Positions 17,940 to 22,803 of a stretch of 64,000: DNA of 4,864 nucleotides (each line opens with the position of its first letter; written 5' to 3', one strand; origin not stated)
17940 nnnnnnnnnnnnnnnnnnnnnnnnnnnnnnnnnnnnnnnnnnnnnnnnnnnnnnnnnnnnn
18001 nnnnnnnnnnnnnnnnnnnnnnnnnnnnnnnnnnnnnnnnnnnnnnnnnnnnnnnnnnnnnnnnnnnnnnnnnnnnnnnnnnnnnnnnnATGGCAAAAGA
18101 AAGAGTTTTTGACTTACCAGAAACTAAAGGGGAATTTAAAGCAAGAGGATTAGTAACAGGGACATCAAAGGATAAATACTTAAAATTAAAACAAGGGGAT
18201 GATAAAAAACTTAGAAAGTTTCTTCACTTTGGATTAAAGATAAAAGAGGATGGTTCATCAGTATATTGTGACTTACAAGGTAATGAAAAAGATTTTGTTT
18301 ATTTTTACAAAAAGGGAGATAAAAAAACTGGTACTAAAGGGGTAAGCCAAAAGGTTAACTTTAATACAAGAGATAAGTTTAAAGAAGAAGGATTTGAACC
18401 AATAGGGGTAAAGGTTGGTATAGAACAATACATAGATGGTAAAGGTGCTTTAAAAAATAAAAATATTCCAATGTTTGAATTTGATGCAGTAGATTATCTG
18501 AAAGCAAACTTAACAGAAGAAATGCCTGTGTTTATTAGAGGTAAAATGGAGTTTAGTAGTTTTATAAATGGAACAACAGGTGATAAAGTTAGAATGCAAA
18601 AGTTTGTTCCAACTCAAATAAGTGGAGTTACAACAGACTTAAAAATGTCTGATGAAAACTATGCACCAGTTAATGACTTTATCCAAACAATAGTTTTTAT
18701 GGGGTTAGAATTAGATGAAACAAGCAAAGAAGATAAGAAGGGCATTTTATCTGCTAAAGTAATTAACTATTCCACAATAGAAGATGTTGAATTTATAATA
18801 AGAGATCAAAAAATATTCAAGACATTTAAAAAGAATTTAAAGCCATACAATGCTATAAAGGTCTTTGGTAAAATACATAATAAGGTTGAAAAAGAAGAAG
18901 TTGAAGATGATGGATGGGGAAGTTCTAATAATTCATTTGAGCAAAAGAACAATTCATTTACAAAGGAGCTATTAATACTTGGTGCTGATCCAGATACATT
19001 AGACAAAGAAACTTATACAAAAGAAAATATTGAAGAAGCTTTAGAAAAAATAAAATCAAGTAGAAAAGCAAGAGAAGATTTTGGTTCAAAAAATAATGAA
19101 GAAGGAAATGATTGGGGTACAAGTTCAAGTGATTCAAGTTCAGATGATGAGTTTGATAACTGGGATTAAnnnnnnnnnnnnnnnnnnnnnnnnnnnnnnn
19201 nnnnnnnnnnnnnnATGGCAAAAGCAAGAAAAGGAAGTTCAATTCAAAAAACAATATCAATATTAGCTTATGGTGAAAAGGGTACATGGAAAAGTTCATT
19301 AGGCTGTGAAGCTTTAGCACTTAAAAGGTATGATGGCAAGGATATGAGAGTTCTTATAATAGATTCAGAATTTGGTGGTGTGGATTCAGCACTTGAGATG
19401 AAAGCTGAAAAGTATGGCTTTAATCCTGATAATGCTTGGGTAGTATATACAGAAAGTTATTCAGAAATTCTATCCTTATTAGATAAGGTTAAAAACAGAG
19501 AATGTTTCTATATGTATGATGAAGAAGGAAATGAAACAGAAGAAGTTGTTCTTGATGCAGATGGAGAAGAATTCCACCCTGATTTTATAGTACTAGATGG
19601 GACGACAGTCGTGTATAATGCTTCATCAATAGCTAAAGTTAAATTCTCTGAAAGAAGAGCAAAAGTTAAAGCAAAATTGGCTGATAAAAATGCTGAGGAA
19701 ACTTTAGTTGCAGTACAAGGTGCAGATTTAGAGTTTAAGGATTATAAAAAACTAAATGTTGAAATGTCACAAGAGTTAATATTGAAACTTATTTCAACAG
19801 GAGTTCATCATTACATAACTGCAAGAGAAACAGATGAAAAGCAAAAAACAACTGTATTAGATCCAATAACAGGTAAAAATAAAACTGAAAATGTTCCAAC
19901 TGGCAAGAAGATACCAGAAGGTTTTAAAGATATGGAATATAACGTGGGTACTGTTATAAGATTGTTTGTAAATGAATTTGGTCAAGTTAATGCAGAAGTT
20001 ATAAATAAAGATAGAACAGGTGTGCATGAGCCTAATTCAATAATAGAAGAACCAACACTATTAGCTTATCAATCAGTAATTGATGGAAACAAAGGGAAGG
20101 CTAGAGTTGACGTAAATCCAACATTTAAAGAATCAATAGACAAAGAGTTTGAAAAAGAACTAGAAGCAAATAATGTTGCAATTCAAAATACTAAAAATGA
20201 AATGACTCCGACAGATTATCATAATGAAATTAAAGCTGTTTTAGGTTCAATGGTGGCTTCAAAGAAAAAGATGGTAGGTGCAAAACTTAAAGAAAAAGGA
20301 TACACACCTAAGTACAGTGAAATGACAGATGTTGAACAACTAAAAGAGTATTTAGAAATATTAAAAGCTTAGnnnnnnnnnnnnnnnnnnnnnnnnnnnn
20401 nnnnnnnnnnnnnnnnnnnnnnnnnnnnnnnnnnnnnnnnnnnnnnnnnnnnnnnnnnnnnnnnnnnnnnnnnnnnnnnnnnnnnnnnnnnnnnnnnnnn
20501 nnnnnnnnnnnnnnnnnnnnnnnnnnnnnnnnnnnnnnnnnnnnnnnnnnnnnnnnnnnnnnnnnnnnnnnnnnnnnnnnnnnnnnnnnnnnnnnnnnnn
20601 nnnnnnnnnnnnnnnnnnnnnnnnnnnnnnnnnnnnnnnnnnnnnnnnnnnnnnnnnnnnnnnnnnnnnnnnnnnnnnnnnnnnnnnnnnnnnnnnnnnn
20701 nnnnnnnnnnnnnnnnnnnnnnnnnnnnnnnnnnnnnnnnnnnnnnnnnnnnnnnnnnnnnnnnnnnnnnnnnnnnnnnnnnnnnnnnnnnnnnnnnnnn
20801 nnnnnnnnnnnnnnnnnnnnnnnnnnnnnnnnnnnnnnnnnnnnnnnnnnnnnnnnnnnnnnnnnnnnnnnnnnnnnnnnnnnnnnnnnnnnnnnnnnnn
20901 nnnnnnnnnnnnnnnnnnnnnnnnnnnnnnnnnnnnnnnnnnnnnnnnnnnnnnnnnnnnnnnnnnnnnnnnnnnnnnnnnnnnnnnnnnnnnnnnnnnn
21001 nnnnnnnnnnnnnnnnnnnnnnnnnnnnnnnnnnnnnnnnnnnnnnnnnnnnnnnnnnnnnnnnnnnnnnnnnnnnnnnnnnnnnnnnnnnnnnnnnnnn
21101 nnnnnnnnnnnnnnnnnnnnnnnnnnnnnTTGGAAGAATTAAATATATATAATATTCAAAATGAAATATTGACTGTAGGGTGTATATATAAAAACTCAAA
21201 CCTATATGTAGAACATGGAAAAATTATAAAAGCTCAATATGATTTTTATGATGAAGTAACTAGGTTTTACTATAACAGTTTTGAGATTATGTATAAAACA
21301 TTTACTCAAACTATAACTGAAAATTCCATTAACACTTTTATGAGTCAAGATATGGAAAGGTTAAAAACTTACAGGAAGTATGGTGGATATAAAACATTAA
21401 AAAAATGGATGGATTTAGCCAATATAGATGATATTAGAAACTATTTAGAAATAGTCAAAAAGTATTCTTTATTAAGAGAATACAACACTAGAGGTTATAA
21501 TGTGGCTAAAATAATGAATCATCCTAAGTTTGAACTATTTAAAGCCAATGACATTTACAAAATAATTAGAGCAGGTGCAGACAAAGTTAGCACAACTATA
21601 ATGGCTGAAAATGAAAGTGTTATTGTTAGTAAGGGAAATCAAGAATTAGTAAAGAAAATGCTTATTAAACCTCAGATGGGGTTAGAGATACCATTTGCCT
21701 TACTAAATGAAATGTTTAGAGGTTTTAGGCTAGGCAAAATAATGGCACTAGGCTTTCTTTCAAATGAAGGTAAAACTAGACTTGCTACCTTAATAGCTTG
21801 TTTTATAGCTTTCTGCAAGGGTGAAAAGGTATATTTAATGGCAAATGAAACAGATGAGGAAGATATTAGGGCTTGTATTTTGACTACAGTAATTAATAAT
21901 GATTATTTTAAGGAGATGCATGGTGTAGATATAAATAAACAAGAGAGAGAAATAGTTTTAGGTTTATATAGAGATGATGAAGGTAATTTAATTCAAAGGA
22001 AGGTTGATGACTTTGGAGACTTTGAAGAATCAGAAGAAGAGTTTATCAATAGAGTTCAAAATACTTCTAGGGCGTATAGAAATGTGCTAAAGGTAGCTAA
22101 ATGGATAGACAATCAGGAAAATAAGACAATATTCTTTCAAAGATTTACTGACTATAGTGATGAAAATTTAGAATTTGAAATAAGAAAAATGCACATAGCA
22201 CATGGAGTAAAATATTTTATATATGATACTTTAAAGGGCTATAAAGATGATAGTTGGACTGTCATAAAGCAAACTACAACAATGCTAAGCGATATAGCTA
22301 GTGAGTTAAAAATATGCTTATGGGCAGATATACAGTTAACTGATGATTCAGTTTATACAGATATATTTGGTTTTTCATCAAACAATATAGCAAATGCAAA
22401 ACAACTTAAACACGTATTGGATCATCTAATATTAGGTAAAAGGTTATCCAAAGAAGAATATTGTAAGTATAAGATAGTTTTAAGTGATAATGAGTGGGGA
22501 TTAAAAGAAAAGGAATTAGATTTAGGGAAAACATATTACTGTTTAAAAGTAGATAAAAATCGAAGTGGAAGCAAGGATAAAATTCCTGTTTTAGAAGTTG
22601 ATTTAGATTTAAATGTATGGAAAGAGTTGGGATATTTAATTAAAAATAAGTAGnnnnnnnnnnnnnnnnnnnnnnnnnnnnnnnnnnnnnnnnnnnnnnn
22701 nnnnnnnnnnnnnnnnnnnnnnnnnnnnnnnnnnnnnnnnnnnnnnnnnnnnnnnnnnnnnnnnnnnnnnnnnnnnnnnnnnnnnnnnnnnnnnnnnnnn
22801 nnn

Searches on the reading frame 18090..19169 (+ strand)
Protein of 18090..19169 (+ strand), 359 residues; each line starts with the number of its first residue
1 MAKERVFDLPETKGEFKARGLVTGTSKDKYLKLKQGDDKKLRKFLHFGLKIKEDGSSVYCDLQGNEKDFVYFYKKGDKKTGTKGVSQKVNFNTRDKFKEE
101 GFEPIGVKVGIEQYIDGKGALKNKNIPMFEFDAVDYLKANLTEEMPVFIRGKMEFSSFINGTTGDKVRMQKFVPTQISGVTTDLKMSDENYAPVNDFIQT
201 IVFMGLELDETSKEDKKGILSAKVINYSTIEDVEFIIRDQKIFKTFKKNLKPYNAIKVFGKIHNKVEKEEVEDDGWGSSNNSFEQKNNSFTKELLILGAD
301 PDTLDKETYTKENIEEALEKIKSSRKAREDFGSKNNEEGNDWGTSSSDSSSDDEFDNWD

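Call 14: search_protein_families(library=phrogs, proteins=[window:18090-19169:+], max_evalue=0.00001)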
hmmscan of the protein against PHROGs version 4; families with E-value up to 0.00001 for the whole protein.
window:18090-19169:+ (359 aa): 1 family
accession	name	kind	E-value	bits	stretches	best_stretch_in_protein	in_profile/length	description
phrog_2367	-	unknown function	8e-27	95.4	1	8-353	8-323/326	-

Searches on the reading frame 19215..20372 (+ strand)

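Call 14: search_protein_families(library=phrogs, proteins=[window:19215-20372:+], max_evalue=0.00001)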
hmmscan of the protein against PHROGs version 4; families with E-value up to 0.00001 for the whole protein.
window:19215-20372:+ (385 aa): 2 families
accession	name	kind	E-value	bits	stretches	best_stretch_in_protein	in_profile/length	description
phrog_1366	-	unknown function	2.1e-11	44.9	1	2-327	3-259/307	-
phrog_124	-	DNA, RNA and nucleotide metabolism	9.9e-10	39.3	1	4-373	34-343/382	Sak4-like ssDNA annealing protein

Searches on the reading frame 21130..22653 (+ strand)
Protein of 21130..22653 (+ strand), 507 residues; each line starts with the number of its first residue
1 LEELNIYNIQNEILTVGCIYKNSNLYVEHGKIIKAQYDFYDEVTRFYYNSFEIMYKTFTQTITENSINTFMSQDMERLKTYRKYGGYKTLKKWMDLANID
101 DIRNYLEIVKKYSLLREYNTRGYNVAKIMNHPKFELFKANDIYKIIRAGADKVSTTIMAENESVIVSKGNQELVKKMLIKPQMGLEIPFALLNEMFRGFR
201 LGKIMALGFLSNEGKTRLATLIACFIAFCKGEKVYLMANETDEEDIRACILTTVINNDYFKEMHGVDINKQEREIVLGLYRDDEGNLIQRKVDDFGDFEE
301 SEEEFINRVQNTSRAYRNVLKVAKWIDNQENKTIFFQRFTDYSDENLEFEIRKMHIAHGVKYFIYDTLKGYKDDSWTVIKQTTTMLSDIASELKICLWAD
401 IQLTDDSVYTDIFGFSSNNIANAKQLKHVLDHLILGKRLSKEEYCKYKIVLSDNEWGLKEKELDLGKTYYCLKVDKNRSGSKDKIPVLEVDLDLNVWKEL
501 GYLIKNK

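Call 14: search_protein_families(library=phrogs, proteins=[window:21130-22653:+], max_evalue=0.00001)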
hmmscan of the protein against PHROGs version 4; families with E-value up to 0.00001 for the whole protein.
window:21130-22653:+ (507 aa): 2 families
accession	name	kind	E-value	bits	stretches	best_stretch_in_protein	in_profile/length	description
phrog_19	-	DNA, RNA and nucleotide metabolism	1.3e-29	104.6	1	2-501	154-582/621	DnaB-like replicative helicase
phrog_239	-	DNA, RNA and nucleotide metabolism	1.2e-09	38.8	1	165-394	320-508/801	DNA primase/helicase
